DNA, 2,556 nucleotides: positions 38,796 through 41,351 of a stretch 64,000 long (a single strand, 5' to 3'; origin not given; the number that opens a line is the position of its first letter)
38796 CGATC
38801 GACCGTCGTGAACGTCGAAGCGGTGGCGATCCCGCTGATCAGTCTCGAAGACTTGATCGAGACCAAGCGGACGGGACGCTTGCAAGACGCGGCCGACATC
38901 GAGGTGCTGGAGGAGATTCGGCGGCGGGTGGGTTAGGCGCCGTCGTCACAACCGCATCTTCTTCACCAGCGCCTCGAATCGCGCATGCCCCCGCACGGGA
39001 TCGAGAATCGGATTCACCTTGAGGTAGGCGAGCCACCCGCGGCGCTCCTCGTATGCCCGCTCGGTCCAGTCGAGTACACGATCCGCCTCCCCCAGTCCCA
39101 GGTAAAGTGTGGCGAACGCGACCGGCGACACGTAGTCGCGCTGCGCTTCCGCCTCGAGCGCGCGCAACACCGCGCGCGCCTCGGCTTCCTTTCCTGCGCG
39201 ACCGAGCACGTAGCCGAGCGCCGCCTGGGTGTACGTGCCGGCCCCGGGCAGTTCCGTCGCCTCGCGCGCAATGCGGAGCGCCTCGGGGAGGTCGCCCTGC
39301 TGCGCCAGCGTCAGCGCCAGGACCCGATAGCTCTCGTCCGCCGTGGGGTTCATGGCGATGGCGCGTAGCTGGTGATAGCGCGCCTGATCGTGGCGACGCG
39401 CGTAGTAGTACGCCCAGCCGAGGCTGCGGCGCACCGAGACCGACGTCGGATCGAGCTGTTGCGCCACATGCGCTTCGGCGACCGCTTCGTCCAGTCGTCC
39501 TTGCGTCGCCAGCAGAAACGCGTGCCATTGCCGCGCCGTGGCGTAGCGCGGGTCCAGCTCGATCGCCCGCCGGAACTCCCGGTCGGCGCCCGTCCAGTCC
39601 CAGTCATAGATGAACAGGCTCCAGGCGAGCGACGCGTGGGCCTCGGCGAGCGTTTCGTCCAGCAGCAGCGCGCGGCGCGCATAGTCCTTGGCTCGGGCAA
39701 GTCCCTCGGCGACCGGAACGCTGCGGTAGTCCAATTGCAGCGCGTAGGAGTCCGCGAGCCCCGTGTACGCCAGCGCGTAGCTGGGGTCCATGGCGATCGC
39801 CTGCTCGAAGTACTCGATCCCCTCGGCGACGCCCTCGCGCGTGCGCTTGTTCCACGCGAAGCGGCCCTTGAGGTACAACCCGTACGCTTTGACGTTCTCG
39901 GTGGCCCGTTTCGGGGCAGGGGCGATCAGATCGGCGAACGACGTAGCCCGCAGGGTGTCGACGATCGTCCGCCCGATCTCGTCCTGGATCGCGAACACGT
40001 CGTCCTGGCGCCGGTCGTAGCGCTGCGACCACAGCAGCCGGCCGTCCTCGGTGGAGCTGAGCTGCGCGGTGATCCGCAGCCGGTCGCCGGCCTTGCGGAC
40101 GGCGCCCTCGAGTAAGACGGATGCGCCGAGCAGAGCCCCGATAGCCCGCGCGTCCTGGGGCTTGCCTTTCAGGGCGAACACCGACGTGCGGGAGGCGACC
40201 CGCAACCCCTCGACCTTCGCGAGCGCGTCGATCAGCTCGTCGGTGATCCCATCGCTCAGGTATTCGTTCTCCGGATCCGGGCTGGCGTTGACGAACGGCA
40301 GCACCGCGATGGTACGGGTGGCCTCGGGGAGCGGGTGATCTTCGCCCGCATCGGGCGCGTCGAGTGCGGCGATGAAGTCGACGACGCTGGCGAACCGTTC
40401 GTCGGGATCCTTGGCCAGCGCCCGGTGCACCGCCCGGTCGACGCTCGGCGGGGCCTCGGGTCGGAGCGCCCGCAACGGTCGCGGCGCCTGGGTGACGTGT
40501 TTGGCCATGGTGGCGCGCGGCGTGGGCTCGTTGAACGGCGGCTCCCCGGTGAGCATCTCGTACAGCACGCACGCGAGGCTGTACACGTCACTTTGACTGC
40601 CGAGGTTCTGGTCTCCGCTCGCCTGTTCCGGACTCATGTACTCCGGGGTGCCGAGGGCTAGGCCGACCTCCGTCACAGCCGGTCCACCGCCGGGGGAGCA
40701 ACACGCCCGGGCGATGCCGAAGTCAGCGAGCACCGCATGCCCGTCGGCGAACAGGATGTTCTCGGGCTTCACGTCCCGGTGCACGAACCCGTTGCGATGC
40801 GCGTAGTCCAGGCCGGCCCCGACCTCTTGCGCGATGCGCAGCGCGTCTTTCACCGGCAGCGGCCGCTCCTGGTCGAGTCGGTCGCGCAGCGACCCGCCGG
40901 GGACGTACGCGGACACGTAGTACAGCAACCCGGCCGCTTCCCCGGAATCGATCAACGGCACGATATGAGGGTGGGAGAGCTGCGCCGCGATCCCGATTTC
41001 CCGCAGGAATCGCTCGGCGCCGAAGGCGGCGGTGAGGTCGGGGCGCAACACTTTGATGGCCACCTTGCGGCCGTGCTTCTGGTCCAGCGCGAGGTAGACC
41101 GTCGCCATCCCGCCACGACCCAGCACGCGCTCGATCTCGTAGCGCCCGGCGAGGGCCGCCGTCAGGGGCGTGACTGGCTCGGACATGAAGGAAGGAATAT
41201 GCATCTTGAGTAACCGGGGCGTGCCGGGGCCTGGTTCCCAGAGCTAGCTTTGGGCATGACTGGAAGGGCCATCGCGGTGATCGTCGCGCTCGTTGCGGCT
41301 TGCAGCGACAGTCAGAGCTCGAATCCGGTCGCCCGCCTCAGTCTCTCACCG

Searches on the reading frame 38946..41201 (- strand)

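Call 47: search_protein_families(library=ncbifam, proteins=[window:38946-41201:-], max_evalue=1e-15)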
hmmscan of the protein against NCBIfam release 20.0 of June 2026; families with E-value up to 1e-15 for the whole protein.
window:38946-41201:- (751 aa): 8 families
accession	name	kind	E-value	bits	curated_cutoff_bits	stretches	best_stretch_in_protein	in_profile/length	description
NF033483.0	PknB_PASTA_kin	equivalog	4.8e-88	296.6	450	1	16-287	4-272/563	Stk1 family PASTA domain-containing Ser/Thr kinase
NF052427.1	StpK7MSMEG_1200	equivalog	2.3e-54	184.9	900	1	16-279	4-264/601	serine/threonine protein kinase StpK7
NF047741.1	antiphage_MADS6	equivalog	1.7e-53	182.1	460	2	88-291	268-468/612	methylation-associated defense system protein kinase MAD6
NF009651.0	PRK13184.1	equivalog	2.6e-47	161.4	839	1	19-282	2-289/932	serine/threonine-protein kinase PknD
TIGR03903.1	TOMM_kin_cyc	equivalog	5.3e-39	133.9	705.75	1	44-232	3-198/1267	TOMM system kinase/cyclase fusion protein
NF053615.1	SerThrKinAfsKStmc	equivalog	1.7e-33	116.3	1300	1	19-255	13-244/809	protein serine/threonine kinase AfsK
NF038150.1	lanthi_synth_IV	equivalog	1.2e-28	99.9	650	1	14-338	184-495/851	class IV lanthionine synthetase LanL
NF033442.0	BREX_PglW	equivalog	3e-22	78.3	990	0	16-166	509-662/1391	BREX system serine/threonine kinase PglW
